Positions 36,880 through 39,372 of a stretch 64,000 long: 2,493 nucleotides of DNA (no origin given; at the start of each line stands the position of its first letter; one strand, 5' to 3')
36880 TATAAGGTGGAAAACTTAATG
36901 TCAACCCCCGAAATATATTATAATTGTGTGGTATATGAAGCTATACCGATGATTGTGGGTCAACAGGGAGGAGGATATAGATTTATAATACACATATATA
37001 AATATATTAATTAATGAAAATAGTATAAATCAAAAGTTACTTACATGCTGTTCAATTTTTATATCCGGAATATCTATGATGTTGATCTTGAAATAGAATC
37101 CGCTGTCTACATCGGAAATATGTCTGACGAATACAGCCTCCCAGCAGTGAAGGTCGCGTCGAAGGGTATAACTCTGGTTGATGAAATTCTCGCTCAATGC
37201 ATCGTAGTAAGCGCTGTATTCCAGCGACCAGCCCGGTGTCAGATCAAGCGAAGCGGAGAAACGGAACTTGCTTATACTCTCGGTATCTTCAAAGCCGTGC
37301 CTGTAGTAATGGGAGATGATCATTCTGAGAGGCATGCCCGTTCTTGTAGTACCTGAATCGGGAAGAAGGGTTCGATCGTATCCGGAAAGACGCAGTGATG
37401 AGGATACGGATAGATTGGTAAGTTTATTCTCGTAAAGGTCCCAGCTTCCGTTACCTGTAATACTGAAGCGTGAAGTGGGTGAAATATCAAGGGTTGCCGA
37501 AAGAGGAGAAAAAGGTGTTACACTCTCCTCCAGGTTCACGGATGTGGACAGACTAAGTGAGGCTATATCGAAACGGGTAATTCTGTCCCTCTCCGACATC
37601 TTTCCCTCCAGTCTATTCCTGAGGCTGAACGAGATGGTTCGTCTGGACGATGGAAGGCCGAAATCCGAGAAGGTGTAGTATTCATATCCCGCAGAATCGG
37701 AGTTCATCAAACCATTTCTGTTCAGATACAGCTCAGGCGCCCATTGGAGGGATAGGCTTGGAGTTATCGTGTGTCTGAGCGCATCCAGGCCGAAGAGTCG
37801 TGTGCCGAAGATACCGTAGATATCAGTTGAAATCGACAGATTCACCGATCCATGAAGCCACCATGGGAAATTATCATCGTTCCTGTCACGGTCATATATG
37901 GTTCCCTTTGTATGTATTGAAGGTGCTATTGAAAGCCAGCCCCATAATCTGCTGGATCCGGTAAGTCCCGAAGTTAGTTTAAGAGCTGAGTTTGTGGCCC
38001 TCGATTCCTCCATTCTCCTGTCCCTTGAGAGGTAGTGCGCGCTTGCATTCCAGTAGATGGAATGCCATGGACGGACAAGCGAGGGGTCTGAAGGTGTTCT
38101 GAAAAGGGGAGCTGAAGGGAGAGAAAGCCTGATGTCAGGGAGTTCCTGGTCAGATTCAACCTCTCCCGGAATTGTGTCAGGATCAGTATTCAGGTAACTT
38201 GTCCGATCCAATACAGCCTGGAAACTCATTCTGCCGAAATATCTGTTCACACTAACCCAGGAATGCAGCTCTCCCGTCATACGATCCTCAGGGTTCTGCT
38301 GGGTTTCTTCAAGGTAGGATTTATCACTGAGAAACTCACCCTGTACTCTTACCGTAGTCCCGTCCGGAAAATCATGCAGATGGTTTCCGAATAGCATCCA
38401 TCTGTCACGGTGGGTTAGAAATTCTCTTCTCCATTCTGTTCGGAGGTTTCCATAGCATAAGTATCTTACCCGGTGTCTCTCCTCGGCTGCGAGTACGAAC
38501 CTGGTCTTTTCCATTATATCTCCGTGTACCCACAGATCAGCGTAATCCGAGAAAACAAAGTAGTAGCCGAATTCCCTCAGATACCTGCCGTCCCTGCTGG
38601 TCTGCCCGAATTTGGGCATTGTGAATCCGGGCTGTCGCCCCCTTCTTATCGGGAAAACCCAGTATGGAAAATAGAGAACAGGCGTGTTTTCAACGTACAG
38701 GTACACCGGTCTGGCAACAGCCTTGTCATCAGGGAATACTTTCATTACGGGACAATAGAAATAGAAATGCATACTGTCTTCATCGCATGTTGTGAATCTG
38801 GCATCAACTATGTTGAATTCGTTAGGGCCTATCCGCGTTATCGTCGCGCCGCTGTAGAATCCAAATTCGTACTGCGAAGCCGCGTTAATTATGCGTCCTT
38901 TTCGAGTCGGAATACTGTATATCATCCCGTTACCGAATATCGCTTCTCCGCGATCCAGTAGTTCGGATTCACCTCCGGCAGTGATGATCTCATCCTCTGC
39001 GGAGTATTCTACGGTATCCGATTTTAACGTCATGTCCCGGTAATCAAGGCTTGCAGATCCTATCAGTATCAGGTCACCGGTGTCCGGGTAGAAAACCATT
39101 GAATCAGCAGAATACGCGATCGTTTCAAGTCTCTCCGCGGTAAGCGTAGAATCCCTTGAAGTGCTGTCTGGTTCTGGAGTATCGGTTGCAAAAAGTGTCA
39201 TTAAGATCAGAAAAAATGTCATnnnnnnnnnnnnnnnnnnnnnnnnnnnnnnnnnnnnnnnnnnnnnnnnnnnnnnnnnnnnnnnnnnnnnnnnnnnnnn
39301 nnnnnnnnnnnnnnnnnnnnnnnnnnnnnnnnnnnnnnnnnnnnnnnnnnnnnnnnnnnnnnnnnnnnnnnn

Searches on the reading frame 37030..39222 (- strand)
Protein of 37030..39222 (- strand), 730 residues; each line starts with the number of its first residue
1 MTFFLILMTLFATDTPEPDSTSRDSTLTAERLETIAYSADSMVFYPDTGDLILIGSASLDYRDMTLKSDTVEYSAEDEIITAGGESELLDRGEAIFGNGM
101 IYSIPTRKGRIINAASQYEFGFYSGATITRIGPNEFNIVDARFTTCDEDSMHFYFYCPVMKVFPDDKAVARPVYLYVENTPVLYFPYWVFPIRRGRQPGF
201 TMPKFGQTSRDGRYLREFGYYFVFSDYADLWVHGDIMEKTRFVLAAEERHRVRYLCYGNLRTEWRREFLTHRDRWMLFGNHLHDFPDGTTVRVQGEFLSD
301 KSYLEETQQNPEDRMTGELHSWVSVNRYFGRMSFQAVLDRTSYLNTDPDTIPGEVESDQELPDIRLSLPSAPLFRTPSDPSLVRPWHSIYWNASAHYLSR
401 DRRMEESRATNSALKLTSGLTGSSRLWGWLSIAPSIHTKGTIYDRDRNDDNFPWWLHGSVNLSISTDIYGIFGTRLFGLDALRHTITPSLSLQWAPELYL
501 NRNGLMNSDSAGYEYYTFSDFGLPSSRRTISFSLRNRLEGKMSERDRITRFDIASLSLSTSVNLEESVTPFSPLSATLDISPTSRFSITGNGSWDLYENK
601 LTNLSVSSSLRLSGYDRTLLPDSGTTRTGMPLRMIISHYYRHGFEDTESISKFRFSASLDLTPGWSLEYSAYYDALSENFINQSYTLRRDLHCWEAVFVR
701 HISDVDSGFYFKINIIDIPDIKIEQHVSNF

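Call 8: search_protein_families(library=pfam, proteins=[window:37030-39222:-], max_evalue=0.01)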
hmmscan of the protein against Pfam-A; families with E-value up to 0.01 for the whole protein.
window:37030-39222:- (730 aa): 2 families
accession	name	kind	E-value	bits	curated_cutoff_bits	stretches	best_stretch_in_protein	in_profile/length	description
PF19838.5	LptD_2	-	6.4e-47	160.7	22.5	1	169-597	2-464/464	LptD protein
PF04453.20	LptD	-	3.4e-08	33.6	22.4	1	272-609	1-339/384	LPS transport system D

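Call 10: find_related_loci(query=window:37030-39222:-, collection=genome_contigs, flank=10000)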
Query window:37030-39222:- (730 aa) in genome_contigs; peptide patterns used: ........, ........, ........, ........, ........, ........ (x = any residue, [..] = any of these).
461 stretches matched a pattern; 16 encode a relative of the query (tblastn E <= 1e-3); 15 distinct loci.
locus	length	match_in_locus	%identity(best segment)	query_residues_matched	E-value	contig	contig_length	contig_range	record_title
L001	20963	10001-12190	92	1-730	0e+0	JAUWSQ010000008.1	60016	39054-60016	MAG: Candidatus Fermentibacteria bacterium isolate CSMAG_2558 CSMAG_2558_k127_6541093_length_60016_cov_34.0319, whole ge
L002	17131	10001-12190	91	1-730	0e+0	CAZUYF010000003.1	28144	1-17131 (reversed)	MAG TPA_asm: uncultured bacterium isolate SRP155585_co1_159 genome assembly, contig: NODE_584_length_28144_cov_9.968173,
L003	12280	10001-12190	91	1-730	0e+0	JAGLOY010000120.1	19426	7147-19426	MAG: Candidatus Aegiribacteria sp. isolate RS_7_6 ROV157_7.bin.6.fa_120, whole genome shotgun sequence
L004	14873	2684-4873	91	1-730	0e+0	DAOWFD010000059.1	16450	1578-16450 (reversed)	MAG TPA_asm: Candidatus Aegiribacteria sp. isolate CSMAG_1956 CSMAG_1956_k141_1584040_length_16450_cov_10.0000, whole ge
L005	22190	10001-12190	90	1-730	0e+0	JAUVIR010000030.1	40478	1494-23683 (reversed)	MAG: Candidatus Fermentibacteria bacterium isolate CSMAG_433 CSMAG_433_k127_3386312_length_40478_cov_54.0000, whole geno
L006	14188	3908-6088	90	1-727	0e+0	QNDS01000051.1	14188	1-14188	MAG: Candidatus Fermentibacteria bacterium isolate B22_G4 B22_Guay4_scaffold_03398, whole genome shotgun sequence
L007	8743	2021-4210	88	1-730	0e+0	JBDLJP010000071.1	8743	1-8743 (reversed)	MAG: Candidatus Fermentibacteria bacterium isolate MAG102 MAG102_71, whole genome shotgun sequence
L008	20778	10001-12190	85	1-730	0e+0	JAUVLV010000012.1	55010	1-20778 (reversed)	MAG: Candidatus Aegiribacteria sp. isolate CSMAG_515 CSMAG_515_k141_900465_length_55010_cov_30.9880, whole genome shotgu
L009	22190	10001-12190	76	1-730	0e+0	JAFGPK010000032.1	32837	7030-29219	MAG: Candidatus Fermentibacteraceae bacterium isolate Zod_Metabat.684 k87_1090847, whole genome shotgun sequence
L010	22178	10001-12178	63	5-727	0e+0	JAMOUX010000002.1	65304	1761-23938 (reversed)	MAG: Candidatus Fermentibacteraceae bacterium isolate PIR-30_metabat1_scaf2bin.043 PIR-30_scaffold_115_c1, whole genome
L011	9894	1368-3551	86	1-728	0e+0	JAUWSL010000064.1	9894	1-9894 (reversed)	MAG: Candidatus Aegiribacteria sp. isolate CSMAG_2553 CSMAG_2553_k127_4388047_length_9894_cov_48.2414, whole genome shot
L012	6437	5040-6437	92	1-466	0e+0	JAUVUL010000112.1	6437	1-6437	MAG: Candidatus Aegiribacteria sp. isolate CSMAG_791 CSMAG_791_k141_1290582_length_6437_cov_10.0000, whole genome shotgu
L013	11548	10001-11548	77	1-516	0e+0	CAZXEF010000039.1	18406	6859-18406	MAG TPA_asm: uncultured bacterium isolate binchicken_co129_934 genome assembly, contig: NODE_8832_length_18406_cov_5.441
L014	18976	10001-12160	88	11-730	0e+0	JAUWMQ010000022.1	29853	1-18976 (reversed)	MAG: Candidatus Aegiribacteria sp. isolate CSMAG_2402 CSMAG_2402_k141_71707_length_29853_cov_9.3441, whole genome shotgu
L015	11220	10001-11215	66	17-426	0e+0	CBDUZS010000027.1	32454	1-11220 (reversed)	MAG TPA_asm: uncultured bacterium isolate SRR22302363_binner123_Refined_18 genome assembly, contig: ERZ25749332.310, who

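Call 38: search_protein_families(library=pfam, proteins=[L012:2069-3016:+, L012:3009-4118:+, L012:4124-4594:+], max_evalue=1)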
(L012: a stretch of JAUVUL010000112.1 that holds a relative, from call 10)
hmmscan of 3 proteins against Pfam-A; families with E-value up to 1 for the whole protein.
L012:2069-3016:+ (315 aa): 0 families

L012:3009-4118:+ (369 aa): 1 family
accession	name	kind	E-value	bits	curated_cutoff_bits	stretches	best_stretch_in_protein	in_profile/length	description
PF17170.10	DUF5128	-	1.7e-08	34.5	22.9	1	40-155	33-146/321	6-bladed beta-propeller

L012:4124-4594:+ (156 aa): 6 families
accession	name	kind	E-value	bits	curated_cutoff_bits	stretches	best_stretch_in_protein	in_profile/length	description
PF00583.31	Acetyltransf_1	-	1.2e-07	32.5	20.7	1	56-151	34-96/116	Acetyltransferase (GNAT) family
PF13673.13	Acetyltransf_10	-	2.5e-05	24.7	23.6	1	110-154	48-93/128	Acetyltransferase (GNAT) domain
PF14542.12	Acetyltransf_CG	-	3.8e-05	24.2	30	1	112-151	22-61/80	GCN5-related N-acetyl-transferase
PF13508.13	Acetyltransf_7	-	4.3e-05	24.2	27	1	114-145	29-59/84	Acetyltransferase (GNAT) domain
PF13420.13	Acetyltransf_4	-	0.001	19.6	24.3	1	107-153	68-116/155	Acetyltransferase (GNAT) domain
PF13140.11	DUF3980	-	0.036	15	25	1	44-110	12-77/87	Domain of unknown function (DUF3980)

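Call 39: search_protein_families(library=ncbifam, proteins=[L012:2069-3016:+, L012:3009-4118:+, L012:4124-4594:+], max_evalue=0.01)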
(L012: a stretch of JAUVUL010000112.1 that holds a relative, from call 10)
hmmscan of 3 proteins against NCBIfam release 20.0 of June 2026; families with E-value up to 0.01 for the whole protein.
L012:2069-3016:+ (315 aa): 0 families

L012:3009-4118:+ (369 aa): 1 family
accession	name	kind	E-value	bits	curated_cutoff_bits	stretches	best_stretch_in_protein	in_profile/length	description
NF035926.1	scyF_NHL_VPEP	equivalog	3.5e-05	23.1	350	1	39-133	187-281/376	scytonemin biosynthesis PEP-CTERM protein ScyF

L012:4124-4594:+ (156 aa): 6 families
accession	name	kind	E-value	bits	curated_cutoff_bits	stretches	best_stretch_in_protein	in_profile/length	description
NF040501.1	resist_ArsN2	equivalog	0.00049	19.7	125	1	111-149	45-83/133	arsenic resistance N-acetyltransferase ArsN2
NF000054.1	AAC_2p_Ie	exception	0.00051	19.9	400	1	60-146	32-111/182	aminoglycoside N-acetyltransferase AAC(2')-Ie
TIGR01575.1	rimI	equivalog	0.0023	18.1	86.4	1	108-149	49-90/132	ribosomal protein S18-alanine N-acetyltransferase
NF005840.0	PRK07757.1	equivalog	0.0045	16.9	154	0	118-147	70-99/153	N-acetyltransferase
NF040503.1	resist_ArsN1a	equivalog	0.0054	16.5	170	1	114-149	76-111/159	arsinothricin resistance N-acetyltransferase ArsN1 family A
NF033078.2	AAC_6p_Ia_fam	equivalog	0.0065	16.3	265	0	117-148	78-109/181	AAC(6')-Ia family aminoglycoside 6'-N-acetyltransferase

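Call 46: find_related_loci(query=L012:2069-3016:+, collection=viral_contigs, flank=8000)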
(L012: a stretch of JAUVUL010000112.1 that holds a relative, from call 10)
Query L012:2069-3016:+ (315 aa) in viral_contigs; peptide patterns used: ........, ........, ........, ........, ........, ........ (x = any residue, [..] = any of these).
8 stretches matched a pattern, but none encodes a relative of the query by tblastn (E <= 1e-3).

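Call 47: find_homologous_proteins(query=L012:2069-3016:+, max_evalue=0.00001)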
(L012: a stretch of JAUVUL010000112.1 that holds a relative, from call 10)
Query L012:2069-3016:+ (315 aa): 24 proteins with E <= 0.00001 among 8000 candidates.
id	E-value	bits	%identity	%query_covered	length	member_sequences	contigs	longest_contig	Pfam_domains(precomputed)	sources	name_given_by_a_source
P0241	2.7e-198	676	100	98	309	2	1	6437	-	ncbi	-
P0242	5.4e-161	553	82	98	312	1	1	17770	-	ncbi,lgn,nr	ncbi:MAG: hypothetical protein K8S24_03900 [Candidatus Aegiribacteria sp.]|nr:hypothetical protein [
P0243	4.2e-157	541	81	95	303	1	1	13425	-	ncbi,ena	-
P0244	3.4e-149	515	76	96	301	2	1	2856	-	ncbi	-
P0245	1.6e-148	512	76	95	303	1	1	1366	-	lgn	-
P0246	3.5e-148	511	78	96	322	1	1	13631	-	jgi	-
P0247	2.8e-141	489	74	95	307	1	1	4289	-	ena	-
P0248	3.3e-141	488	74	96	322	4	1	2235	-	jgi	jgi:hypothetical protein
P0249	1.2e-138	480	72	94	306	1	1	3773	-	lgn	-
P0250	7.1e-138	477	72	95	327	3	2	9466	-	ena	-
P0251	7.4e-138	477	73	95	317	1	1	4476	-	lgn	-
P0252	4.7e-130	452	68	94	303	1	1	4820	-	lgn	-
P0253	5.2e-129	448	69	93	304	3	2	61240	-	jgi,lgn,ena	-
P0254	2.3e-127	443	68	95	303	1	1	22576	-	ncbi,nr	ncbi:MAG: hypothetical protein K8R76_02250 [Candidatus Aegiribacteria sp.]|nr:hypothetical protein [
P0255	1.9e-87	312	76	58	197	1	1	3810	-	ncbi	-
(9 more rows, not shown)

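Call 49: find_encoding_contigs(protein=P0242, flank=8000, max_places=3)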
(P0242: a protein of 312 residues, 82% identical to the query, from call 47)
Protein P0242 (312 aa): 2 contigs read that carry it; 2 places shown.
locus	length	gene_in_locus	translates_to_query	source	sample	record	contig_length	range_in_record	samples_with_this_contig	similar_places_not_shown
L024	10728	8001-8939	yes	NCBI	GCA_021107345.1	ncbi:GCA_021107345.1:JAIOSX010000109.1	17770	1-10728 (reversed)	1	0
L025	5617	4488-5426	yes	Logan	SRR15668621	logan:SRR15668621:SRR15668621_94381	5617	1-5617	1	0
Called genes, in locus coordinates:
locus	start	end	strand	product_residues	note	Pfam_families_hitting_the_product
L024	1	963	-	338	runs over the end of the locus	PF00294:PfkB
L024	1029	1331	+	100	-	PF11950:DUF3467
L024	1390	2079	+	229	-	-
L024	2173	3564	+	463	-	-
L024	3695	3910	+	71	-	PF01192:RNA_pol_Rpb6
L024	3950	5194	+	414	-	PF13624:SurA_N_3 (weak), PF13145:Rotamase_2, PF00639:Rotamase, PF13616:Rotamase_3, PF13174:TPR_6 (faint), PF13525:YfiO (weak)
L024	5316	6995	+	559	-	PF07719:TPR_2 (faint), PF13424:TPR_12 (weak), PF13432:TPR_16, PF13458:Peripla_BP_6, PF01094:ANF_receptor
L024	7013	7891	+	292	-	PF00480:ROK, PF02685:Glucokinase (faint)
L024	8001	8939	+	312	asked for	-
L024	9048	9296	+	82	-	-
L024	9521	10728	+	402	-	PF19838:LptD_2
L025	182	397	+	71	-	PF01192:RNA_pol_Rpb6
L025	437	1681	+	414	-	PF13624:SurA_N_3 (weak), PF13145:Rotamase_2, PF00639:Rotamase, PF13616:Rotamase_3, PF13174:TPR_6 (faint), PF13525:YfiO (weak)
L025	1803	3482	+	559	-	PF07719:TPR_2 (faint), PF13424:TPR_12 (weak), PF13432:TPR_16, PF13458:Peripla_BP_6, PF01094:ANF_receptor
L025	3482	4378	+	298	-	PF00480:ROK, PF02685:Glucokinase (faint)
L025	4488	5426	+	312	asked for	-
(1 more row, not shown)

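Call 50: find_encoding_contigs(protein=P0253, flank=8000, max_places=3)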
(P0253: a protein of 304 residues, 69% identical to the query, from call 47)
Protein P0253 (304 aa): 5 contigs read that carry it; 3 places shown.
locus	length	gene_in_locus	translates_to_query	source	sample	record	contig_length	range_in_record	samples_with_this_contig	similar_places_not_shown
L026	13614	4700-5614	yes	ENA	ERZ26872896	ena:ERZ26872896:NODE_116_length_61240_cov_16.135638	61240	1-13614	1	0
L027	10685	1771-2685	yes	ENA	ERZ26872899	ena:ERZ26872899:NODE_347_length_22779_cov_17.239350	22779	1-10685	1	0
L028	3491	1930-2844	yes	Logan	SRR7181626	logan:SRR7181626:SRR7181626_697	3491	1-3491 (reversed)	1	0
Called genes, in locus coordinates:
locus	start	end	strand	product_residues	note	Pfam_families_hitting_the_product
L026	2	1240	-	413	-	?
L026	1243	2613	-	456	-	-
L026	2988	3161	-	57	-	-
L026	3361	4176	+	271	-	PF01209:Ubie_methyltran, PF02353:CMAS (weak), PF05401:NodS, PF13489:Methyltransf_23, PF13847:Methyltransf_31, PF08241:Methyltransf_11, PF08242:Methyltransf_12, PF13649:Methyltransf_25, +1 more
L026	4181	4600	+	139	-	-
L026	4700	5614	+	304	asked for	-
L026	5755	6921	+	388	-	PF13439:Glyco_transf_4, PF20706:GT4-conflict, PF00534:Glycos_transf_1, PF13692:Glyco_trans_1_4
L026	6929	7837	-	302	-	-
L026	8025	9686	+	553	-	PF05833:NFACT_N, PF05670:NFACT-R_1 (weak)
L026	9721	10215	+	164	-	PF00027:cNMP_binding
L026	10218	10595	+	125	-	PF00383:dCMP_cyt_deam_1, PF08211:dCMP_cyt_deam_2 (weak)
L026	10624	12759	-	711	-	PF09371:Tex_N, PF22706:Tex_central_region, PF16921:Tex_YqgF, PF14635:HHH_7, PF12836:HHH_3, PF17674:HHH_9, PF00575:S1, PF23459:S1_RRP5, +1 more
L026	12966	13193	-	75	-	PF02229:PC4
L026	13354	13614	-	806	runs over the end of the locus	PF00317:Ribonuc_red_lgN, PF02867:Ribonuc_red_lgC, PF12637:TSCPD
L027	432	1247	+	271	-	PF01209:Ubie_methyltran, PF02353:CMAS (weak), PF05401:NodS, PF13489:Methyltransf_23, PF13847:Methyltransf_31, PF08241:Methyltransf_11, PF08242:Methyltransf_12, PF13649:Methyltransf_25, +1 more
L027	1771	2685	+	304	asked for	-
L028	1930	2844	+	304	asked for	-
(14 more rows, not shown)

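Call 51: find_encoding_contigs(protein=P0254, flank=8000, max_places=3)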
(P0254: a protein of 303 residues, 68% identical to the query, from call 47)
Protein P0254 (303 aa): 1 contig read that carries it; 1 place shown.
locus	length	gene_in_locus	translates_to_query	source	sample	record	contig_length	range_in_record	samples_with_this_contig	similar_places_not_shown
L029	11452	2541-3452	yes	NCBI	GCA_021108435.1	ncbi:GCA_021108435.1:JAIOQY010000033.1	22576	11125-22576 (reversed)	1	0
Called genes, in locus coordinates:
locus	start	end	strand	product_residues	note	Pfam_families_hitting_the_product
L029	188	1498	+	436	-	PF13173:AAA_14, PF13635:DUF4143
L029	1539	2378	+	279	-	-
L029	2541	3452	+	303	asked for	-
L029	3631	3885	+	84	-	-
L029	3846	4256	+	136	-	-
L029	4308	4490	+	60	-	-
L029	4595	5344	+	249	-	PF05401:NodS, PF03848:TehB, PF01209:Ubie_methyltran, PF05175:MTS, PF13489:Methyltransf_23, PF13847:Methyltransf_31, PF08241:Methyltransf_11, PF08242:Methyltransf_12, +2 more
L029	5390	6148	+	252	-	PF00702:Hydrolase, PF13419:HAD_2, PF13242:Hydrolase_like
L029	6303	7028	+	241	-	PF04055:Radical_SAM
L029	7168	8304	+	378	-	PF17170:DUF5128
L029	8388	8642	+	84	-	PF04014:MazE_antitoxin (weak)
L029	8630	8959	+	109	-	PF02452:PemK_toxin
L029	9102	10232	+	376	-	-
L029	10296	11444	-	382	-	PF01637:ATPase_2, PF13173:AAA_14 (faint), PF13401:AAA_22 (weak)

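Call 83: search_protein_families(library=phrogs, proteins=[L012:2069-3016:+, L012:3009-4118:+, L012:4124-4594:+], max_evalue=0.001)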
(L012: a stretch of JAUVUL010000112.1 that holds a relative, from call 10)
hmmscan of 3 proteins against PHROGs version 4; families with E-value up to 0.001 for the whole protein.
L012:2069-3016:+ (315 aa): 0 families

L012:3009-4118:+ (369 aa): 0 families

L012:4124-4594:+ (156 aa): 1 family
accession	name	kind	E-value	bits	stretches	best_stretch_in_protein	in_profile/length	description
phrog_1249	-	other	7.8e-05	23.5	0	114-152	89-127/180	acetyltransferase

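Call 88: find_encoding_contigs(protein=P0243, flank=10000, max_places=4)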
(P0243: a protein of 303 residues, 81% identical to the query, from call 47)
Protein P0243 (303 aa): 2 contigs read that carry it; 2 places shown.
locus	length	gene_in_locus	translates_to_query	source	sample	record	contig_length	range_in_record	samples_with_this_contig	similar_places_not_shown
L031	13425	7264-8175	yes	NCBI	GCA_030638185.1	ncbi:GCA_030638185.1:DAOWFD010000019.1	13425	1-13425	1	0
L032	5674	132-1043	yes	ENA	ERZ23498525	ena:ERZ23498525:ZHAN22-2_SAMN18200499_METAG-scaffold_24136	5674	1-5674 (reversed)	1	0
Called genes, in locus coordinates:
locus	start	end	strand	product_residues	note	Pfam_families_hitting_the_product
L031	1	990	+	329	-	?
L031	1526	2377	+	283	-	-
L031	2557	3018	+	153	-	PF01381:HTH_3 (faint)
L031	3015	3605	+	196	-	PF02661:Fic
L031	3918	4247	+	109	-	-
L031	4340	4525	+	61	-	-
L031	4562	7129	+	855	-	PF21783:YNCE (faint), PF02239:Cytochrom_D1 (faint), PF10282:Lactonase (faint), PF23414:Beta-prop_EML_2 (faint), PF25174:Beta-prop_THOC3 (faint), PF23381:Beta-prop_IFT122_1st (weak)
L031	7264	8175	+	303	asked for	-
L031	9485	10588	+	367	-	PF01637:ATPase_2, PF13191:AAA_16 (faint), PF13173:AAA_14 (faint)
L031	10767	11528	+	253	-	PF05401:NodS, PF03848:TehB, PF13489:Methyltransf_23, PF05175:MTS, PF13649:Methyltransf_25, PF13847:Methyltransf_31, PF08241:Methyltransf_11, PF08242:Methyltransf_12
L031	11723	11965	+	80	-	PF02604:PhdYeFM_antitox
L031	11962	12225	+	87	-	PF05016:ParE_toxin (weak), PF06769:YoeB_toxin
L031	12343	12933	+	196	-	-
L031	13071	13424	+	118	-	?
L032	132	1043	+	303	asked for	-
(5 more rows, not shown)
